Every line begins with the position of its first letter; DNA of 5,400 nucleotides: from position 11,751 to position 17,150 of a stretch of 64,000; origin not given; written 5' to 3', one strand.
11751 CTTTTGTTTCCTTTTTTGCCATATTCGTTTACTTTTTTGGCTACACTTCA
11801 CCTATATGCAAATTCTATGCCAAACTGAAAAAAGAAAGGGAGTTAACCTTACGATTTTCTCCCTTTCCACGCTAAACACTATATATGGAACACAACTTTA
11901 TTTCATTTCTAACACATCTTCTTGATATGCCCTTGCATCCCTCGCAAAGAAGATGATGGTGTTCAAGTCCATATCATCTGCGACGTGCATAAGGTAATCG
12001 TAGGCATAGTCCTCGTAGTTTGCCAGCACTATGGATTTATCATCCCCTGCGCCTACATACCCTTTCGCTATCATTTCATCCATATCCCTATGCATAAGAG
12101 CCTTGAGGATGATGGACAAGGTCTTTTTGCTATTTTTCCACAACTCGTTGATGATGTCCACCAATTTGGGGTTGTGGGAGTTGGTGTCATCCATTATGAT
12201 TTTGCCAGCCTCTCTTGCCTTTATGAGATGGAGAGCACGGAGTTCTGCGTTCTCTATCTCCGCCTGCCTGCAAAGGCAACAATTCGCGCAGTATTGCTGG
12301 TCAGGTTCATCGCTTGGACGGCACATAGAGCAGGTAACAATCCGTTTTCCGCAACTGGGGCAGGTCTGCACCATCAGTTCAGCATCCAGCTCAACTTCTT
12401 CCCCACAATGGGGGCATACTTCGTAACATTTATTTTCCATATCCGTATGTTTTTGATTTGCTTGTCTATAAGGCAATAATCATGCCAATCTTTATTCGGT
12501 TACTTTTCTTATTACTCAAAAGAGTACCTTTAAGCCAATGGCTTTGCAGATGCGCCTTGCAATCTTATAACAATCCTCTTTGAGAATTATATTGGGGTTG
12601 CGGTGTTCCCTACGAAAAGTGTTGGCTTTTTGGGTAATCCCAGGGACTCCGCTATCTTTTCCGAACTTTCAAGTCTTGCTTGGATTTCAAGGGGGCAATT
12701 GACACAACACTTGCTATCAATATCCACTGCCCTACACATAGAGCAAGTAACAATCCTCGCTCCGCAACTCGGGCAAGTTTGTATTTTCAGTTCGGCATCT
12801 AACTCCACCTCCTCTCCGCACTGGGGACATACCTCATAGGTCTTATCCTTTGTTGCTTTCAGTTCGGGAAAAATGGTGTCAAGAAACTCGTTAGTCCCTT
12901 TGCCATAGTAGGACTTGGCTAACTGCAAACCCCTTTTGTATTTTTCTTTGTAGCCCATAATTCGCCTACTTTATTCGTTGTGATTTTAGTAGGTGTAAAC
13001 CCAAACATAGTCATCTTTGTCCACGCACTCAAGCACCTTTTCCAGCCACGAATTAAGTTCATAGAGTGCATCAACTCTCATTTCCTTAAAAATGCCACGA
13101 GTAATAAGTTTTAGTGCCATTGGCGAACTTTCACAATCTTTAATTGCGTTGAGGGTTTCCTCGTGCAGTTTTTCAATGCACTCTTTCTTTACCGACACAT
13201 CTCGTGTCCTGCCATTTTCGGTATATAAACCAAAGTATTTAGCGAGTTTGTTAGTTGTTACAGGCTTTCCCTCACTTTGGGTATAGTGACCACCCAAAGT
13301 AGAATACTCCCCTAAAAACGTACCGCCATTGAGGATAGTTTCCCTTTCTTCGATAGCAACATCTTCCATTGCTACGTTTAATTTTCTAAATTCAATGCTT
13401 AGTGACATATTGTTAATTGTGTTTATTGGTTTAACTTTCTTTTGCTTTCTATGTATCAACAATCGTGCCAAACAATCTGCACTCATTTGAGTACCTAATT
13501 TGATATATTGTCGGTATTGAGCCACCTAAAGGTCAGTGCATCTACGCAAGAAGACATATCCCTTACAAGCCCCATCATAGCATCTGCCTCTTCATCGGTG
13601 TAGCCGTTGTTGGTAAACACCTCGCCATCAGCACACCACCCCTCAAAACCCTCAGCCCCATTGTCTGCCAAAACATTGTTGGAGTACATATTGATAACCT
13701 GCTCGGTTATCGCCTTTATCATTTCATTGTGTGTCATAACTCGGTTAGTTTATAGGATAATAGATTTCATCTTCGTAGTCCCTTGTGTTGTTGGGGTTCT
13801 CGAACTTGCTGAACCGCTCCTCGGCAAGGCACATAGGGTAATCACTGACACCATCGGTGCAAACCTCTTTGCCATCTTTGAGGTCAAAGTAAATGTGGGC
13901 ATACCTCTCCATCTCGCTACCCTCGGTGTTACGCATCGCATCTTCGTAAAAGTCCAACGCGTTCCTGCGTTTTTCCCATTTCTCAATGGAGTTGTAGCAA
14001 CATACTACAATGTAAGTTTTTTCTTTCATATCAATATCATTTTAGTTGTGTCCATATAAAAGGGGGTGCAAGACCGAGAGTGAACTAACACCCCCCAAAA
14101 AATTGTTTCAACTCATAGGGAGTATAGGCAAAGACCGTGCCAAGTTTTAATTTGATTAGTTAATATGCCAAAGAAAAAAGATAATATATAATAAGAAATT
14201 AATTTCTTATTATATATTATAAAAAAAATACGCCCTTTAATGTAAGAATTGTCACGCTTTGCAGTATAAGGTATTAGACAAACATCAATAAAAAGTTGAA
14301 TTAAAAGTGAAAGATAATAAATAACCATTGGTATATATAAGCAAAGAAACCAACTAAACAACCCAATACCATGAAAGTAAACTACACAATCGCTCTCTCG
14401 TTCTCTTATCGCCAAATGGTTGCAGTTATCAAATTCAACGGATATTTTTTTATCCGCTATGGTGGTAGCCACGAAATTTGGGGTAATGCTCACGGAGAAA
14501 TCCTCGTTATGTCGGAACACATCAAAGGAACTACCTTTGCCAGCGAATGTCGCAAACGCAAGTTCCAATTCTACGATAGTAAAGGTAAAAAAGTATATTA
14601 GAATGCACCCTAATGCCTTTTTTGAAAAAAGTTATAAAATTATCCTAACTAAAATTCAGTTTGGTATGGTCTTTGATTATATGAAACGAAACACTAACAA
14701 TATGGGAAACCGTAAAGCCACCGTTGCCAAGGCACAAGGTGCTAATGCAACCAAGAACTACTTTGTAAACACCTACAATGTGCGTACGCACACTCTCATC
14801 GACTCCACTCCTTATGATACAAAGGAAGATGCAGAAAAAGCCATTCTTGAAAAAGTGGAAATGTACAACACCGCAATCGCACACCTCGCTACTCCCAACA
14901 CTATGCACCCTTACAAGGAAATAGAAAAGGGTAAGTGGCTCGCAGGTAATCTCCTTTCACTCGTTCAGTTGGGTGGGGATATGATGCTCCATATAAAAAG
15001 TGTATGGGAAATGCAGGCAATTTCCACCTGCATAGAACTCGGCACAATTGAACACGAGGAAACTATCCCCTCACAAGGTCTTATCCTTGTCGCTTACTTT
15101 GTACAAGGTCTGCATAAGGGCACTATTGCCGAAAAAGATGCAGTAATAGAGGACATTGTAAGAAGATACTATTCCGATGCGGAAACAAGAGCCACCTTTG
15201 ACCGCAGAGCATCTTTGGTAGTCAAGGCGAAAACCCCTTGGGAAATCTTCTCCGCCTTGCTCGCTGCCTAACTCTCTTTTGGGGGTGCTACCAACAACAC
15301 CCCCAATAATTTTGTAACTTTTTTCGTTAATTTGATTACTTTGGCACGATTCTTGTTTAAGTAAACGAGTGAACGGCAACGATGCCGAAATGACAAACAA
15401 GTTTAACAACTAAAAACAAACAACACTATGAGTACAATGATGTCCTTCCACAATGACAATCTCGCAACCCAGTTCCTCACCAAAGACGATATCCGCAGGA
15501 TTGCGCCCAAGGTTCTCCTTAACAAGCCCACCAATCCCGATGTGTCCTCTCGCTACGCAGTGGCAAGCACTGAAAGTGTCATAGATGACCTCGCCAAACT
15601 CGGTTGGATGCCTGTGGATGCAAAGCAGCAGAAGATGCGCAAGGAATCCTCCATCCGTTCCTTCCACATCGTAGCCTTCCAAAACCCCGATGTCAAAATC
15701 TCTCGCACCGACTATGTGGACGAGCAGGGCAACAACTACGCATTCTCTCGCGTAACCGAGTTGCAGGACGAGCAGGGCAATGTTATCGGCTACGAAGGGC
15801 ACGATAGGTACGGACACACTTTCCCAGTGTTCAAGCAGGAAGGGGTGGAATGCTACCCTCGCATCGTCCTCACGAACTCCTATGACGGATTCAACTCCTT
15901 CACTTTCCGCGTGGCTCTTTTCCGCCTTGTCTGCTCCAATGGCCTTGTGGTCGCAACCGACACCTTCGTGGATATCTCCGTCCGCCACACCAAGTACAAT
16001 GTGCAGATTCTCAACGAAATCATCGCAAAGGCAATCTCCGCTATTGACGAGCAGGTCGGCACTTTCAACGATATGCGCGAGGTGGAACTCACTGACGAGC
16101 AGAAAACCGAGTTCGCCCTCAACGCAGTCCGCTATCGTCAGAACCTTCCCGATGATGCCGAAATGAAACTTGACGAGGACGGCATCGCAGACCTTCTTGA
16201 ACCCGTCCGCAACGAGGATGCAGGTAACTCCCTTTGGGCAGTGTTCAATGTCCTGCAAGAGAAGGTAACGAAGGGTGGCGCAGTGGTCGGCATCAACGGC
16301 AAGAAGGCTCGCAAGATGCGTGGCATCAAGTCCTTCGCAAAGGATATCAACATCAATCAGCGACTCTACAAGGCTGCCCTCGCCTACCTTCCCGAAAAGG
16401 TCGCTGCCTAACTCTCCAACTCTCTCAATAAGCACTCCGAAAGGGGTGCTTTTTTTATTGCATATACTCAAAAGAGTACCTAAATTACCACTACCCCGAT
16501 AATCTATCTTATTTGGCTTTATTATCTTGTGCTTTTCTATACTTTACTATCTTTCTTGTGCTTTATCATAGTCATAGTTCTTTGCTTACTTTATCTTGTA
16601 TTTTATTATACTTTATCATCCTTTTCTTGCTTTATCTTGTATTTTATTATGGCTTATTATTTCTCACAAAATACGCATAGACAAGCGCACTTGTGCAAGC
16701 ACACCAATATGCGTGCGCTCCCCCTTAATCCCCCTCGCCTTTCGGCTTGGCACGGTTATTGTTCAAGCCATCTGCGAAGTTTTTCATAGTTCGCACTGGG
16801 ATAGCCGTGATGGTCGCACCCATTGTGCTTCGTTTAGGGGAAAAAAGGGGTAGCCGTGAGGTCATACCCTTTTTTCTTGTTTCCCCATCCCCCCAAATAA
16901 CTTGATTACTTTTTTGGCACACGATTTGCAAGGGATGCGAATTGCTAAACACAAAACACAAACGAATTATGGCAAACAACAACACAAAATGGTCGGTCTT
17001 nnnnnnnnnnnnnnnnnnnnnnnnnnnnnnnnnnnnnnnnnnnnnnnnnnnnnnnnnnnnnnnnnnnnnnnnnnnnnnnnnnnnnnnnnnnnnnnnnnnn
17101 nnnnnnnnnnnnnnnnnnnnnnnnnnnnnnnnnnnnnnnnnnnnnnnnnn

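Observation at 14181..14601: Perfect 40-bp palindrome followed by a solo HicA-like toxin gene at the early-block boundary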

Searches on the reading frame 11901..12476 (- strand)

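Call 12: search_protein_families(library=pfam, proteins=[window:11901-12476:-], max_evalue=0.01)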
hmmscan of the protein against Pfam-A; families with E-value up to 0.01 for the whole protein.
window:11901-12476:- (192 aa): 1 family
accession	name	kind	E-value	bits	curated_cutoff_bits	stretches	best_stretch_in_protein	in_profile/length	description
PF12773.13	DZR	-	0.00019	22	27.3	1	21-66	1-44/45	Double zinc ribbon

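Call 13: search_protein_families(library=phrogs, proteins=[window:11901-12476:-], max_evalue=0.001)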
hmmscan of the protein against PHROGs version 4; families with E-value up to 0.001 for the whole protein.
window:11901-12476:- (192 aa): 1 family
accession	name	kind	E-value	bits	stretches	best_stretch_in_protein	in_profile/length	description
phrog_37054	-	unknown function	6.2e-08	33.8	1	16-68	3-53/55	-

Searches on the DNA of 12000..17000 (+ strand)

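Call 9: search_dna_similar(query=window:12000-17000:+, collection=phages, mode=near, max_rows=15)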
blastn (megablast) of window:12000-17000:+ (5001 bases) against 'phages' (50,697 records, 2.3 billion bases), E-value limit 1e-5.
No match.

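Call 98: search_rna_families(source=window, start=13900, end=14800, threshold=evalue, max_evalue=1)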
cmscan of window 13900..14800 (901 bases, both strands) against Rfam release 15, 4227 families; matches with E-value up to 1: 1.
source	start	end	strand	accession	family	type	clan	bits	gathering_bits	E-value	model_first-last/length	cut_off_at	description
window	14166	14211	+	RF00023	tmRNA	Gene;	CL00001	8.4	47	0.53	92-140/374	no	transfer-messenger RNA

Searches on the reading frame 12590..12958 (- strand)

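Call 12: search_protein_families(library=pfam, proteins=[window:12590-12958:-], max_evalue=0.01)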
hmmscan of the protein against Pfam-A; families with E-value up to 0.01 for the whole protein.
window:12590-12958:- (123 aa): 4 families
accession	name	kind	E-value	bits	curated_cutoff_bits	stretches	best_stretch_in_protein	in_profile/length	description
PF12773.13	DZR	-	0.0011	19.5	27.3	1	44-88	1-44/45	Double zinc ribbon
PF21344.3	Zn_ribbon_LysW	-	0.0084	16.2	27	1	44-67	3-29/46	Alpha-aminoadipate carrier protein LysW-like, globular domain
PF03604.18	Zn_ribbon_RPAB4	-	0.0087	16.2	24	1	43-70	2-28/32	DNA directed RNA polymerase, 7 kDa subunit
PF13240.11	Zn_Ribbon_1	-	0.0095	16.2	25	0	44-55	2-13/23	zinc-ribbon domain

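Call 13: search_protein_families(library=phrogs, proteins=[window:12590-12958:-], max_evalue=0.001)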
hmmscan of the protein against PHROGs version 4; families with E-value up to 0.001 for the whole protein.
window:12590-12958:- (123 aa): 1 family
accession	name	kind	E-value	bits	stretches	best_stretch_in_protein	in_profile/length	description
phrog_37054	-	unknown function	1.8e-11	45.2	1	39-90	3-53/55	-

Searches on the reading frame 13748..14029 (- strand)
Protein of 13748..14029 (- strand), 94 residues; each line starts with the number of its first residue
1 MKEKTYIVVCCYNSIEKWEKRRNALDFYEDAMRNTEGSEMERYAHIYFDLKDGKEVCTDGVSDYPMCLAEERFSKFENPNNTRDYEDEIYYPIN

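Call 7: search_protein_families(library=pfam, proteins=[window:13748-14029:-], max_evalue=10)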
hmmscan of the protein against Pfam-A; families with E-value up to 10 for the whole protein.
window:13748-14029:- (94 aa): 1 family
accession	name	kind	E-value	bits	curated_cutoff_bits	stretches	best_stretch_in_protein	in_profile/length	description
PF07393.17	Sec10_HB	-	0.25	10.2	26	1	22-73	40-91/637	Exocyst complex component Sec10-like, alpha-helical bundle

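Call 8: search_protein_families(library=phrogs, proteins=[window:13748-14029:-], max_evalue=1)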
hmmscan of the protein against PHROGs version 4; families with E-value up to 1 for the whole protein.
window:13748-14029:- (94 aa): 3 families
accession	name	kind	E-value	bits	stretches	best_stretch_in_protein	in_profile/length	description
phrog_34775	-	unknown function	1.5e-09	39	1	7-61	4-58/59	-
phrog_4496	-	unknown function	0.11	13.7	1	31-66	24-62/115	-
phrog_22473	-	unknown function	0.2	12.1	1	31-81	54-107/200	-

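Call 60: find_encoding_contigs(protein=window:13748-14029:-, flank=2000, max_places=10)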
Protein window:13748-14029:- (94 aa): 13 contigs read that carry it; 10 places shown.
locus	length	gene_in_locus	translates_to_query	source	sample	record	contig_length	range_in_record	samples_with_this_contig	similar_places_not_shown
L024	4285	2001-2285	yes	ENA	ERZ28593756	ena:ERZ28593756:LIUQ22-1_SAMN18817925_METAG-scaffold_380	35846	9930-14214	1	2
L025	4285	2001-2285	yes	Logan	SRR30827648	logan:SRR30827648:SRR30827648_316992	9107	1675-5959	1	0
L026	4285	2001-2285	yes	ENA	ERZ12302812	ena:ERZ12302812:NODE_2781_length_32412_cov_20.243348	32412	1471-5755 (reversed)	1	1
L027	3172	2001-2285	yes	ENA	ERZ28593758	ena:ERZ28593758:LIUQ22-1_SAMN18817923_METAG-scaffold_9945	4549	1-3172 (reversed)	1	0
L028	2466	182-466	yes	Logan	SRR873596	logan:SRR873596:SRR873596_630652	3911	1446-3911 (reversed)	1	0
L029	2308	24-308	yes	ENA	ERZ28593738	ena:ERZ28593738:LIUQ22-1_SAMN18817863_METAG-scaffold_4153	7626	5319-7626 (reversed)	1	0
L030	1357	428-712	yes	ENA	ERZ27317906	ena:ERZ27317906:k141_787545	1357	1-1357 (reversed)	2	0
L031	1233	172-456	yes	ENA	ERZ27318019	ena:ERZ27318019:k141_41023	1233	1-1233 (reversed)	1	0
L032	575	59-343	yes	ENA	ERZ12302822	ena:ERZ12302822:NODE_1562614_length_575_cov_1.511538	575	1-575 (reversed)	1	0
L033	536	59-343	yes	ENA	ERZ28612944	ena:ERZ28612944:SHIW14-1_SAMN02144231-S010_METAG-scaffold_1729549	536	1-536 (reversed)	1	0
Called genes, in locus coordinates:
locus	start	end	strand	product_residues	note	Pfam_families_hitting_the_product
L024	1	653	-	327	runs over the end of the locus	PF06067:DUF932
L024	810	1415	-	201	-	-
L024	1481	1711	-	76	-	-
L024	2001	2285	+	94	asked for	-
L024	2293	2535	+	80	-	-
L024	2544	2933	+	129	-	-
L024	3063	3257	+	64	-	-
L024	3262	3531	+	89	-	-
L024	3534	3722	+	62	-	-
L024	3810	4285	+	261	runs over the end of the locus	-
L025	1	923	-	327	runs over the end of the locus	PF06067:DUF932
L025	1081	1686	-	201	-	-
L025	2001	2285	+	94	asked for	-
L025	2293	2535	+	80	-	-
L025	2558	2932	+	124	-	-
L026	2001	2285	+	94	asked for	-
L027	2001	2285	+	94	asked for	-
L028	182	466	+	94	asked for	-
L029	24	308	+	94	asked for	-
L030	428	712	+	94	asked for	-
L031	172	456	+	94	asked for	-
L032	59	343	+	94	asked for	-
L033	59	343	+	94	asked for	-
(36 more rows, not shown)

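Call 99: search_protein_families(library=padloc, proteins=[window:13748-14029:-], max_evalue=0.1)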
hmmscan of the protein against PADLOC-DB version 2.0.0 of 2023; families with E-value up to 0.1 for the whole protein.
window:13748-14029:- (94 aa): 0 families

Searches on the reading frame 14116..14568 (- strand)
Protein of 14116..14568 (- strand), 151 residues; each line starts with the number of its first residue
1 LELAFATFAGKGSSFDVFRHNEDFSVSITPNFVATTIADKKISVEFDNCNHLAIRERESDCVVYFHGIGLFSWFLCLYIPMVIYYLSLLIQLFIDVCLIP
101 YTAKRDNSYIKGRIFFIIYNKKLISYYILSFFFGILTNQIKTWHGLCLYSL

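Call 7: search_protein_families(library=pfam, proteins=[window:14116-14568:-], max_evalue=10)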
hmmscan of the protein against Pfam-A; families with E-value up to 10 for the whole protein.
window:14116-14568:- (151 aa): 0 families

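Call 8: search_protein_families(library=phrogs, proteins=[window:14116-14568:-], max_evalue=1)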
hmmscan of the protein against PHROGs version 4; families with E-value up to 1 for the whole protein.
window:14116-14568:- (151 aa): 2 families
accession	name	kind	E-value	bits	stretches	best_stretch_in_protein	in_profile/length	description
phrog_6064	-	unknown function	0.044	14.7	1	25-49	3-27/60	-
phrog_11286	-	moron, auxiliary metabolic gene and host takeover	0.3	12.3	0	6-24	18-36/67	glycosyltransferase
